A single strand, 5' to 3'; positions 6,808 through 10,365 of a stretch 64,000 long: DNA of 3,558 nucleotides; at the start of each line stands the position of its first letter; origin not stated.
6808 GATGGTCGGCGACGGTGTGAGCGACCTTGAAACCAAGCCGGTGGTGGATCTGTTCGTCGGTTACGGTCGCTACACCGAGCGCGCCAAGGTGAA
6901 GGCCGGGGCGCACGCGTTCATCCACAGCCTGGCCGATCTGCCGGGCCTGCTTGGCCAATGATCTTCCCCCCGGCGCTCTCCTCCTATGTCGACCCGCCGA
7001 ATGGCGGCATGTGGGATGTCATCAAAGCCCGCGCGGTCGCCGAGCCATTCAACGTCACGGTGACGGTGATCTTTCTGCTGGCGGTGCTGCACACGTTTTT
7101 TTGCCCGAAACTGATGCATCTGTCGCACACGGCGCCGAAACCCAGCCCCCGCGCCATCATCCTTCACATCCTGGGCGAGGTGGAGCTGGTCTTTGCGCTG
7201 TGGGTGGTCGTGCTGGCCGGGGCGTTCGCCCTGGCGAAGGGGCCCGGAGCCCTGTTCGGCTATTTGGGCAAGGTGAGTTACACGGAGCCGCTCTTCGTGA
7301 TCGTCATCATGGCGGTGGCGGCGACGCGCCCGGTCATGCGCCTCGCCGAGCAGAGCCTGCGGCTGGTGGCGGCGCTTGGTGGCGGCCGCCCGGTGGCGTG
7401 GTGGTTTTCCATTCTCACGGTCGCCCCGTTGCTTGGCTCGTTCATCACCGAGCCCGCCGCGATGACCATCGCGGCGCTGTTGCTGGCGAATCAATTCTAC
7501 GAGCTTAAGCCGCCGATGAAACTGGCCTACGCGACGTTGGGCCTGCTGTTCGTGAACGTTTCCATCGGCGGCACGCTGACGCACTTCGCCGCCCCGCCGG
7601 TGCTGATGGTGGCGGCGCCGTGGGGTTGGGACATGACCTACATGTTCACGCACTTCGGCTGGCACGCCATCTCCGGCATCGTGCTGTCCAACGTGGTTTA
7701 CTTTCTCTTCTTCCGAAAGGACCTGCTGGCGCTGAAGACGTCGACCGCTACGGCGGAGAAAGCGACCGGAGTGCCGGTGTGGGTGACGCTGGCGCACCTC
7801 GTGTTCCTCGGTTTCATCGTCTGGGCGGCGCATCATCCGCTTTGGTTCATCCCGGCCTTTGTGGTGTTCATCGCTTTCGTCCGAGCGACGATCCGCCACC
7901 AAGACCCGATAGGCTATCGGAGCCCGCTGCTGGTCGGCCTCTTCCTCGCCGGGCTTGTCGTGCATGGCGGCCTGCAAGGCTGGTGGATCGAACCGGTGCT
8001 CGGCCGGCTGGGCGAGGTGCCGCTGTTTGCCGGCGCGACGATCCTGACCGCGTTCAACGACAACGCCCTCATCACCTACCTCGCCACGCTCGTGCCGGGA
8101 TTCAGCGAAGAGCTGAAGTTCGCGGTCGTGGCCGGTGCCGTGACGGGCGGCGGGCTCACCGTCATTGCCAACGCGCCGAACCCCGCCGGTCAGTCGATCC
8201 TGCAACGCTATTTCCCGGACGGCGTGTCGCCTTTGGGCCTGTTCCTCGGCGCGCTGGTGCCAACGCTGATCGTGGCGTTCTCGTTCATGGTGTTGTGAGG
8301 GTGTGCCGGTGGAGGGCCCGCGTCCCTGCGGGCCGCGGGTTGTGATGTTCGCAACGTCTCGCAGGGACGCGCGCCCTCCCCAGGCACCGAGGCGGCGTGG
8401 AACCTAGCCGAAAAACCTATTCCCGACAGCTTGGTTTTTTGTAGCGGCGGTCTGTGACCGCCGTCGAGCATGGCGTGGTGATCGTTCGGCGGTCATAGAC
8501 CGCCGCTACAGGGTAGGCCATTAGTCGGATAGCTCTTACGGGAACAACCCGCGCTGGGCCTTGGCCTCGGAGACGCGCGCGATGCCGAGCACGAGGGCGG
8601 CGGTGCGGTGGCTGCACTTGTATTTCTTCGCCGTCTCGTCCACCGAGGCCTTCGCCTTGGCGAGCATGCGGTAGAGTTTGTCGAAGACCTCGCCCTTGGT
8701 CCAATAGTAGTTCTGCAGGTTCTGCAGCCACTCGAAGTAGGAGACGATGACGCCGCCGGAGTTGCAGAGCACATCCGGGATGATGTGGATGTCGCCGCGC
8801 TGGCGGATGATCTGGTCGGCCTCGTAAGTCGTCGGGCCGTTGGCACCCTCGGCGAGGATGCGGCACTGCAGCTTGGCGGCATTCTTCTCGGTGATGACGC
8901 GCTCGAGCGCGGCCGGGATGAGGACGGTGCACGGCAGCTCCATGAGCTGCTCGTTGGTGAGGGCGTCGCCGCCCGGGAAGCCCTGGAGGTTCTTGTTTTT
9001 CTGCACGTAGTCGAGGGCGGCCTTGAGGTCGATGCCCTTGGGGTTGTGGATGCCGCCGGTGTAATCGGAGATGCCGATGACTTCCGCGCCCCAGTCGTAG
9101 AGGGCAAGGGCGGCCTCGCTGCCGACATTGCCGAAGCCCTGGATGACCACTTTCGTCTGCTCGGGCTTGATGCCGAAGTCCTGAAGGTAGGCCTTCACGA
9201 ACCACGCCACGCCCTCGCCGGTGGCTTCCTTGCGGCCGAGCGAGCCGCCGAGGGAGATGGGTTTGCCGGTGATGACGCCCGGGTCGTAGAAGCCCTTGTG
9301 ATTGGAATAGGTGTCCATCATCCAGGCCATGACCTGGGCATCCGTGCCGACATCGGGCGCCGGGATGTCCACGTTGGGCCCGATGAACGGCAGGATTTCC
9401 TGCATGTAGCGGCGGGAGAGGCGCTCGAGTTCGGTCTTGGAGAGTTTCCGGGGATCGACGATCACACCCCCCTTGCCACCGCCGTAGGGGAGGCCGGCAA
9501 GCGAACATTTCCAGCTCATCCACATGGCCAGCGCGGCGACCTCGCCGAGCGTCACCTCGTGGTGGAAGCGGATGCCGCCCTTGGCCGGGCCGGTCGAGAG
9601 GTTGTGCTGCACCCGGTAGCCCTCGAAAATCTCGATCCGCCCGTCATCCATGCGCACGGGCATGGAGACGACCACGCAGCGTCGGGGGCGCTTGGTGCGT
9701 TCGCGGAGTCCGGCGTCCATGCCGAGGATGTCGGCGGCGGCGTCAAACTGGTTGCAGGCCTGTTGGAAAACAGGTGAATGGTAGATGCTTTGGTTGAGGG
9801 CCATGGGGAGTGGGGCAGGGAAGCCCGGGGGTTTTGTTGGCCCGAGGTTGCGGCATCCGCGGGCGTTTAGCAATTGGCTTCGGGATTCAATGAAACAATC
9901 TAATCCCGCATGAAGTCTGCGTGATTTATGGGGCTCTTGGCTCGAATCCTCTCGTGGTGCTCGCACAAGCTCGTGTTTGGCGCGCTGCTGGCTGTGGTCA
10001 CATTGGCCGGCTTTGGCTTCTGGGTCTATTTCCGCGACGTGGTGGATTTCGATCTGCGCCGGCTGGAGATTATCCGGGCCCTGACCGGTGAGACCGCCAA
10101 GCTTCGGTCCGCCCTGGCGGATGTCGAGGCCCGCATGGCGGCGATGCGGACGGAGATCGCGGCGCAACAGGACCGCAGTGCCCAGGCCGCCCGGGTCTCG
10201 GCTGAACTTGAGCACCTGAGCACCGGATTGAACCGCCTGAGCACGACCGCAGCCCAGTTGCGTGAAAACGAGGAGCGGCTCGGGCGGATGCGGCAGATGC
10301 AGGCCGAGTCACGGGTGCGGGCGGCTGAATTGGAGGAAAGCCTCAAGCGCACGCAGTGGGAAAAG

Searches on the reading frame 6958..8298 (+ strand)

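Call 91: search_protein_families(library=pfam, proteins=[window:6958-8298:+], max_evalue=0.00001)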
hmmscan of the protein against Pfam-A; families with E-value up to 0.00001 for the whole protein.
window:6958-8298:+ (446 aa): 1 family
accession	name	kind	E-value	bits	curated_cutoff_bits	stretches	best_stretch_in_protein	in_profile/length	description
PF07399.17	Na_H_antiport_3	-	1.9e-167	557.9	25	1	31-446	2-419/419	Putative Na+/H+ antiporter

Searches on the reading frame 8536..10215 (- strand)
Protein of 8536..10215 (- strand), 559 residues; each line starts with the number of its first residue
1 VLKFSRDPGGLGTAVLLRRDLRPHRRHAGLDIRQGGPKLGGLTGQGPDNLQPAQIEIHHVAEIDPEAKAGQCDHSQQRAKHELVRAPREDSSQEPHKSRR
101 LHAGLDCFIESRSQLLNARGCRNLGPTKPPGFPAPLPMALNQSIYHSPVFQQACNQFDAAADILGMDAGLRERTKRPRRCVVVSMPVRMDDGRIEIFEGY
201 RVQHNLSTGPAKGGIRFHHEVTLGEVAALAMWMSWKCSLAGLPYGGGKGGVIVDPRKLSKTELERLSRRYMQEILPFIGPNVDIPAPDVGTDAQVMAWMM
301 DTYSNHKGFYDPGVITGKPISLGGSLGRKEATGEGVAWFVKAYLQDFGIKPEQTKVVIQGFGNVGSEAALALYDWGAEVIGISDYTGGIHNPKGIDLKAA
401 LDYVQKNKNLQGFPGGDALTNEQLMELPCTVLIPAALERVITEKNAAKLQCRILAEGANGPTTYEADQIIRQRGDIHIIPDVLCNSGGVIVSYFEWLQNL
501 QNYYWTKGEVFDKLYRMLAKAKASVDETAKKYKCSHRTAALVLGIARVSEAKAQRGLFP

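Call 91: search_protein_families(library=pfam, proteins=[window:8536-10215:-], max_evalue=0.00001)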
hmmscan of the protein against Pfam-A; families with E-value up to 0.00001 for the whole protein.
window:8536-10215:- (559 aa): 2 families
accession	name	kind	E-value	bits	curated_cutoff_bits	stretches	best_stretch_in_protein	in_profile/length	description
PF00208.27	ELFV_dehydrog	-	1.2e-71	241.7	23.4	1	323-556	1-241/241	Glutamate/Leucine/Phenylalanine/Valine dehydrogenase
PF02812.23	ELFV_dehydrog_N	-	8.1e-59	197.4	25.3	1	177-304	1-128/129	Glu/Leu/Phe/Val dehydrogenase, dimerisation domain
